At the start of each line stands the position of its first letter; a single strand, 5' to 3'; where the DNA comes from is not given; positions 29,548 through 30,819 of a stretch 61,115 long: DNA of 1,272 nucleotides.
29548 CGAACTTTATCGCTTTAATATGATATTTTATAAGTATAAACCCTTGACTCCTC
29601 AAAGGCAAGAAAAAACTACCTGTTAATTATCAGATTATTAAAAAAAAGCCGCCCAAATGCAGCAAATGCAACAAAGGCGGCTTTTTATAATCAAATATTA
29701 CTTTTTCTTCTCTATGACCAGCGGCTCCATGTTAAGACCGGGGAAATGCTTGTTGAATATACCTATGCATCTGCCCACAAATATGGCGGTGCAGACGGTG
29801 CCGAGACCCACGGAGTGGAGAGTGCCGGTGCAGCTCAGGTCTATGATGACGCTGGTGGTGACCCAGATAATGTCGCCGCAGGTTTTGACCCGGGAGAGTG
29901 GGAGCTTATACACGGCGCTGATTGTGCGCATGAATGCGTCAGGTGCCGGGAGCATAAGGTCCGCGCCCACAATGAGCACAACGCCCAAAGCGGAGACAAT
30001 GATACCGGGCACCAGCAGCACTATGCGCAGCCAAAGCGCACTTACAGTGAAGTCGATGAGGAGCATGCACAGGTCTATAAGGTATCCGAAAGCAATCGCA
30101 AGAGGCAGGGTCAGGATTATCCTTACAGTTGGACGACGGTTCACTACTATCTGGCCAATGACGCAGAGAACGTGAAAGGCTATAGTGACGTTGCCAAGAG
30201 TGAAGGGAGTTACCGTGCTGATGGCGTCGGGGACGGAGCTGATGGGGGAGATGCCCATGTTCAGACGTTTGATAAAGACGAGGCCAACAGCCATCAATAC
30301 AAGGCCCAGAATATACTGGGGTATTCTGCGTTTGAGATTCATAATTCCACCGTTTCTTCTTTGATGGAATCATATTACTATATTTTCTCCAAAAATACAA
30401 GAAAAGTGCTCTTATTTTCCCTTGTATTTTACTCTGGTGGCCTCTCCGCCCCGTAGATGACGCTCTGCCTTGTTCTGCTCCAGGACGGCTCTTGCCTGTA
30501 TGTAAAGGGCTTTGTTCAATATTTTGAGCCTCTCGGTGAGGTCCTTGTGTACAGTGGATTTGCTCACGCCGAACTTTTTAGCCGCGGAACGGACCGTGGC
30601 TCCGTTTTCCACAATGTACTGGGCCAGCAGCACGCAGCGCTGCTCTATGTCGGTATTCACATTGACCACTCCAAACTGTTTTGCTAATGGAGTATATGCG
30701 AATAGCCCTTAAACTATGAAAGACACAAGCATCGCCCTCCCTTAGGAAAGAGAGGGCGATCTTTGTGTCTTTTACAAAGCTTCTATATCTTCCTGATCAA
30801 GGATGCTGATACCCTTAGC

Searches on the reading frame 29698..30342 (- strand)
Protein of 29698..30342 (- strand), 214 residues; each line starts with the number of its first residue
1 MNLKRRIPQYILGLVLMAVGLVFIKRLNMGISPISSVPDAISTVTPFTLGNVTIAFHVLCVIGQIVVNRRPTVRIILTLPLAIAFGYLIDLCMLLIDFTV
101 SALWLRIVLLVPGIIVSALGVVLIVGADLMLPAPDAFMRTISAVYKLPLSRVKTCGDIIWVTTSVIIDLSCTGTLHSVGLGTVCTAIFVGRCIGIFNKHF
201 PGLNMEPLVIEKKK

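Call 78: search_protein_families(library=ncbifam, proteins=[window:29698-30342:-], max_evalue=0.01)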
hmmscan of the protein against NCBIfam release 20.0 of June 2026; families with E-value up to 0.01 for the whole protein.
window:29698-30342:- (214 aa): 1 family
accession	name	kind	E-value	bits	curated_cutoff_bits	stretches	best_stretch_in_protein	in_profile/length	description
NF052291.1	membrane_YczE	equivalog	7.6e-13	48.7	205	1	5-196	2-182/185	membrane protein YczE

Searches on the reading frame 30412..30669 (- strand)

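Call 78: search_protein_families(library=ncbifam, proteins=[window:30412-30669:-], max_evalue=0.01)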
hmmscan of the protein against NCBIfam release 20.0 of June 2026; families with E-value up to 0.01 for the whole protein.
window:30412-30669:- (85 aa): 2 families
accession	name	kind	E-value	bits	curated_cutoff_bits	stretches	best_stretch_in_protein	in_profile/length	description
TIGR02844.1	spore_III_D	equivalog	3e-33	114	111.5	1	8-83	4-79/80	sporulation transcriptional regulator SpoIIID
NF003257.0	PRK04217.1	equivalog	0.0069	16.5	115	1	22-61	57-95/110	hypothetical protein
